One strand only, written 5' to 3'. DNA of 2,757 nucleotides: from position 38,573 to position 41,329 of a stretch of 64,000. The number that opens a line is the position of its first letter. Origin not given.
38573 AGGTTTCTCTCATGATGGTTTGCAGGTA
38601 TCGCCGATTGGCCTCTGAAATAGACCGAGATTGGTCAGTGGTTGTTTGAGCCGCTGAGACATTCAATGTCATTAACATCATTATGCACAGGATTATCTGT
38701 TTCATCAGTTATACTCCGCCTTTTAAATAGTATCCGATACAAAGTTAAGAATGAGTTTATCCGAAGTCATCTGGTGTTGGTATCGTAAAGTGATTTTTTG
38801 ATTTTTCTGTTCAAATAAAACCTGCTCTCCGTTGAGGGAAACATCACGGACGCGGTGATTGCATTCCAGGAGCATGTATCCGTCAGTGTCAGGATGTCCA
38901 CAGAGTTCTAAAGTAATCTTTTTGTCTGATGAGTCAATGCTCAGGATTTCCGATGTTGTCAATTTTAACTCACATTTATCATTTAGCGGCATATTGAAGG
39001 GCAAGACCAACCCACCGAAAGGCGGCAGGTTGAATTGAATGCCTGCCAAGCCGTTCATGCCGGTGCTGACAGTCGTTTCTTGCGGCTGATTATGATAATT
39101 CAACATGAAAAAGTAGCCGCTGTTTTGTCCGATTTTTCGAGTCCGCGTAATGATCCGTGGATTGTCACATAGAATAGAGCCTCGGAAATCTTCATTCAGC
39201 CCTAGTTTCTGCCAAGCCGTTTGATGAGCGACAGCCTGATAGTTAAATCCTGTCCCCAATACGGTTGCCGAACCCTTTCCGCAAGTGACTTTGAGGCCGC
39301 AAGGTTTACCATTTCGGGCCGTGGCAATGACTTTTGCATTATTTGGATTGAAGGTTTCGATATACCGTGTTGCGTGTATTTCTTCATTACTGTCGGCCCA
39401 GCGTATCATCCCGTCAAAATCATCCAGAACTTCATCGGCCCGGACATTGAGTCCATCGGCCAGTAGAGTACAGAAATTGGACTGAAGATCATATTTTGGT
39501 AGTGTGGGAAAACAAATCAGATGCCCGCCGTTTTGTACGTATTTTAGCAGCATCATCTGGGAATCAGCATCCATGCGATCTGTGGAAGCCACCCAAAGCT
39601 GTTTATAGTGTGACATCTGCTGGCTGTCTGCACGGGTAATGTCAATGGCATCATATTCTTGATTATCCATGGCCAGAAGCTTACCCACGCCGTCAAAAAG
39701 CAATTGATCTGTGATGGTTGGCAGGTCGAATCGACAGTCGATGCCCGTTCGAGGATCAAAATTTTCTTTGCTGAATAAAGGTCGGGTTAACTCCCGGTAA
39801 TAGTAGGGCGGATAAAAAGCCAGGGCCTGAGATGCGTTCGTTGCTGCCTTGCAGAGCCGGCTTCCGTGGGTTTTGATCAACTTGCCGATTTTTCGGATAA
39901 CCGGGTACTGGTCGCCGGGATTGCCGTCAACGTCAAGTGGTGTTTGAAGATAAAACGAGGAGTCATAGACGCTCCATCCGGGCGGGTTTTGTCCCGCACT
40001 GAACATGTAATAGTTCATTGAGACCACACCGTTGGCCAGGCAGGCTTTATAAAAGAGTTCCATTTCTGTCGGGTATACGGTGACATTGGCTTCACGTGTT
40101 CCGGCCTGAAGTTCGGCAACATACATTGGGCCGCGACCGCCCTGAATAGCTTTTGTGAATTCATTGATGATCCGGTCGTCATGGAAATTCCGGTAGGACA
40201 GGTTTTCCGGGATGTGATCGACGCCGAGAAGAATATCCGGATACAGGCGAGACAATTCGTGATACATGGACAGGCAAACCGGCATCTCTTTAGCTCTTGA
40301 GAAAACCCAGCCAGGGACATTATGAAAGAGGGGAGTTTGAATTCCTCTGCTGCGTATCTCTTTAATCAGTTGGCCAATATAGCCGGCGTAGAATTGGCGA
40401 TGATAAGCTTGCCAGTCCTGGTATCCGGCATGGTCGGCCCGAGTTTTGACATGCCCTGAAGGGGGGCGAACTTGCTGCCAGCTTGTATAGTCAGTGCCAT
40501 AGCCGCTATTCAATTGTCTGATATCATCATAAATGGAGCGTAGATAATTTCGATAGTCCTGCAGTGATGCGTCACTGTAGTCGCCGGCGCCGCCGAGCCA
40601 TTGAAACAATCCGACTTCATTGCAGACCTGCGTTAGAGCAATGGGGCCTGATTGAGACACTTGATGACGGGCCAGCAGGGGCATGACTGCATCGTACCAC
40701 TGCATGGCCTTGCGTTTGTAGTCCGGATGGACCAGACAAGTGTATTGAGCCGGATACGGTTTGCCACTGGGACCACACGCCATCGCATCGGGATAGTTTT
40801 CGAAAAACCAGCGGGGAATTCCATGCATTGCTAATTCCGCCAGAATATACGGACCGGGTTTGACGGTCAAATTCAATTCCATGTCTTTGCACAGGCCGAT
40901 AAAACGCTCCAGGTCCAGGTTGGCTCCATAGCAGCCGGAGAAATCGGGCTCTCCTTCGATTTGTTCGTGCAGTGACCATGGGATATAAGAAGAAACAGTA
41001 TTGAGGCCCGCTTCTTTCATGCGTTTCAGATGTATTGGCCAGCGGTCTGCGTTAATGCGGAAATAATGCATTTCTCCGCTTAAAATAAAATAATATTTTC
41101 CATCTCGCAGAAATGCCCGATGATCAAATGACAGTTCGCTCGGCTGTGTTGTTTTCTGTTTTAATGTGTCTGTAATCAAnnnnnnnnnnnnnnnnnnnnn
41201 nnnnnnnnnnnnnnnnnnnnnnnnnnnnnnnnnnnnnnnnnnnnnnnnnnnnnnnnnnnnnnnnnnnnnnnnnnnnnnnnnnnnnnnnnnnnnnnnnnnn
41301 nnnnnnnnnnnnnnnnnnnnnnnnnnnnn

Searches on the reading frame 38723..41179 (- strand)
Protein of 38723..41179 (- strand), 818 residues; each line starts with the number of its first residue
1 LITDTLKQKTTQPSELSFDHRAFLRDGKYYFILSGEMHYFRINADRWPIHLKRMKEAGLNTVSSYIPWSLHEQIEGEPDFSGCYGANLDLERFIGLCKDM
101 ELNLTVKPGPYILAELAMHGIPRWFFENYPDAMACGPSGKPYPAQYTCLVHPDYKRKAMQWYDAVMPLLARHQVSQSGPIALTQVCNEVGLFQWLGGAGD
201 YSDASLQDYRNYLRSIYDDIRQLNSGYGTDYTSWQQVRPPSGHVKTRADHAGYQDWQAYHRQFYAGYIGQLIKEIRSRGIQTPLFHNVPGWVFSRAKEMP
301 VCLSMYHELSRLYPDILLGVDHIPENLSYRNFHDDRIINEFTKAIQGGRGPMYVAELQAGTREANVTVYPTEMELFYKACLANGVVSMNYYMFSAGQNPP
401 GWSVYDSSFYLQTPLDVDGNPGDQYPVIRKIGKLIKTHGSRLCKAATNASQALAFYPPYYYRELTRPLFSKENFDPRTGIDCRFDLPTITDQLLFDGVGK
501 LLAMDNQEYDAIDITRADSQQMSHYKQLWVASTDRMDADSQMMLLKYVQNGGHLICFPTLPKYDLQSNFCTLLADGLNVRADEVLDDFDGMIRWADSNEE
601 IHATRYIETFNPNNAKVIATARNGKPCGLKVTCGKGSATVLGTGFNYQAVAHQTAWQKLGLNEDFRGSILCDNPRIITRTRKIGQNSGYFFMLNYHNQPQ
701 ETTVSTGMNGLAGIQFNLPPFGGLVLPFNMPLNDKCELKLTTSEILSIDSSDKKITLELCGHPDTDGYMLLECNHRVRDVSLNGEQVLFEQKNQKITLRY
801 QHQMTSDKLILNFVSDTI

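Call 3: search_protein_families(library=pfam, proteins=[window:38723-41179:-], max_evalue=0.01)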
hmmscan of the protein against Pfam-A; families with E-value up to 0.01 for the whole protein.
window:38723-41179:- (818 aa): 4 families
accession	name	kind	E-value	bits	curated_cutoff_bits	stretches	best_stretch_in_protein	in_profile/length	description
PF01301.25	Glyco_hydro_35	-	2.9e-41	142.6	27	1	23-210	2-168/319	Glycosyl hydrolases family 35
PF22369.2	GLMA_2nd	-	5.3e-27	94.6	27.7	1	490-587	14-111/138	GLMA-like, second domain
PF02449.21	Glyco_hydro_42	-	7.5e-27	95.1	21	1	43-394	8-338/376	Beta-galactosidase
PF08532.16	Glyco_hydro_42M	-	0.0068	16.4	25.8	0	514-649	48-192/207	Beta-galactosidase trimerisation domain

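Call 17: search_solved_structures(query=window:38723-41179:-, max_evalue=0.001)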
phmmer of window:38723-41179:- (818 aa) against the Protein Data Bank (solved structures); distinct sequences matched with E-value up to 0.001: 28.
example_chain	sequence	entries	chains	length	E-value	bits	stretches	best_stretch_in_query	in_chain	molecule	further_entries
7vkw_A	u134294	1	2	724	4.6e-157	527.3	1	21-701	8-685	beta-1,2-glucosyltransferase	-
7vkx_A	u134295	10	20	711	6e-157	527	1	21-701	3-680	beta-1,2-glucosyltransferase | Beta-galactosidase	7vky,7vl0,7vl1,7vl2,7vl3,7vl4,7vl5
7x87_A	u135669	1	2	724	1.2e-156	525.9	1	21-701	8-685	Beta-galactosidase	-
7vkz_A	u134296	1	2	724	4.5e-156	524.1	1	21-701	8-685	beta-1,2-glucosyltransferase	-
5gsl_A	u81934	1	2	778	1.7e-61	211.2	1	17-653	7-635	778aa long hypothetical beta-galactosidase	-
6jow_A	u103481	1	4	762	6.6e-61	209.3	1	32-734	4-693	Beta-galactosidase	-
5gsm_A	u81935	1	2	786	1.2e-59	205.1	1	16-746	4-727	Exo-beta-D-glucosaminidase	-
8oug_A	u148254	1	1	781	1.1e-57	198.6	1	17-654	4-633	Beta-galactosidase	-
8h25_A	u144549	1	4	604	4.5e-28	100.6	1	17-192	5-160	Beta-galactosidase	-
7kdv_A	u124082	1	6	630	1.5e-23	85.7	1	13-192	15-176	Beta-galactosidase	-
3wez_A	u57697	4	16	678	3.9e-22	81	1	5-192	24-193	Beta-galactosidase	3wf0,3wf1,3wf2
4e8c_A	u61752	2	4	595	5.3e-22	80.6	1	23-190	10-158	Glycosyl hydrolase, family 35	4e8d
3wf3_A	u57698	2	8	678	9.7e-22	79.7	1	5-192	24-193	Beta-galactosidase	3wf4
3thc_A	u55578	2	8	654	1.1e-21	79.5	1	8-192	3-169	Beta-galactosidase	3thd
4mad_A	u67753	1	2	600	5.2e-21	77.3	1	14-192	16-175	Beta-galactosidase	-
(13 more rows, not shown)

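Call 33: search_protein_families(library=ncbifam, proteins=[window:38723-41179:-], max_evalue=0.01)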
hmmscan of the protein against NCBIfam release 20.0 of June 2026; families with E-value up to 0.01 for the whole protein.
window:38723-41179:- (818 aa): 2 families
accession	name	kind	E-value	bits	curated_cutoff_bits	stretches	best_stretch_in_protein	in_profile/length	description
NF041127.1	exo_beta_glucsam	equivalog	4.8e-70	236.6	1500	1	16-749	3-726/782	exo-beta-D-glucosaminidase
NF051902.1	GH35_fam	subfamily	0.00051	18.8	500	1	23-81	12-71/510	GH35 family beta-galactosidase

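Call 54: search_solved_structures(query=window:38723-41179:-, max_evalue=1e-100, show_alignments=2)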
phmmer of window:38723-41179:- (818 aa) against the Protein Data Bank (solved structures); distinct sequences matched with E-value up to 1e-100: 4.
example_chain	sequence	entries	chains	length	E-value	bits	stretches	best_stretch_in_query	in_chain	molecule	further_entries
7vkw_A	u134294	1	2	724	4.6e-157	527.3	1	21-701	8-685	beta-1,2-glucosyltransferase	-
7vkx_A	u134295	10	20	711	6e-157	527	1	21-701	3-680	beta-1,2-glucosyltransferase | Beta-galactosidase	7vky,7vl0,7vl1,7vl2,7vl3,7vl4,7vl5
7x87_A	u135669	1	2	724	1.2e-156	525.9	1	21-701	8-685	Beta-galactosidase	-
7vkz_A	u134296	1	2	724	4.5e-156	524.1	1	21-701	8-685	beta-1,2-glucosyltransferase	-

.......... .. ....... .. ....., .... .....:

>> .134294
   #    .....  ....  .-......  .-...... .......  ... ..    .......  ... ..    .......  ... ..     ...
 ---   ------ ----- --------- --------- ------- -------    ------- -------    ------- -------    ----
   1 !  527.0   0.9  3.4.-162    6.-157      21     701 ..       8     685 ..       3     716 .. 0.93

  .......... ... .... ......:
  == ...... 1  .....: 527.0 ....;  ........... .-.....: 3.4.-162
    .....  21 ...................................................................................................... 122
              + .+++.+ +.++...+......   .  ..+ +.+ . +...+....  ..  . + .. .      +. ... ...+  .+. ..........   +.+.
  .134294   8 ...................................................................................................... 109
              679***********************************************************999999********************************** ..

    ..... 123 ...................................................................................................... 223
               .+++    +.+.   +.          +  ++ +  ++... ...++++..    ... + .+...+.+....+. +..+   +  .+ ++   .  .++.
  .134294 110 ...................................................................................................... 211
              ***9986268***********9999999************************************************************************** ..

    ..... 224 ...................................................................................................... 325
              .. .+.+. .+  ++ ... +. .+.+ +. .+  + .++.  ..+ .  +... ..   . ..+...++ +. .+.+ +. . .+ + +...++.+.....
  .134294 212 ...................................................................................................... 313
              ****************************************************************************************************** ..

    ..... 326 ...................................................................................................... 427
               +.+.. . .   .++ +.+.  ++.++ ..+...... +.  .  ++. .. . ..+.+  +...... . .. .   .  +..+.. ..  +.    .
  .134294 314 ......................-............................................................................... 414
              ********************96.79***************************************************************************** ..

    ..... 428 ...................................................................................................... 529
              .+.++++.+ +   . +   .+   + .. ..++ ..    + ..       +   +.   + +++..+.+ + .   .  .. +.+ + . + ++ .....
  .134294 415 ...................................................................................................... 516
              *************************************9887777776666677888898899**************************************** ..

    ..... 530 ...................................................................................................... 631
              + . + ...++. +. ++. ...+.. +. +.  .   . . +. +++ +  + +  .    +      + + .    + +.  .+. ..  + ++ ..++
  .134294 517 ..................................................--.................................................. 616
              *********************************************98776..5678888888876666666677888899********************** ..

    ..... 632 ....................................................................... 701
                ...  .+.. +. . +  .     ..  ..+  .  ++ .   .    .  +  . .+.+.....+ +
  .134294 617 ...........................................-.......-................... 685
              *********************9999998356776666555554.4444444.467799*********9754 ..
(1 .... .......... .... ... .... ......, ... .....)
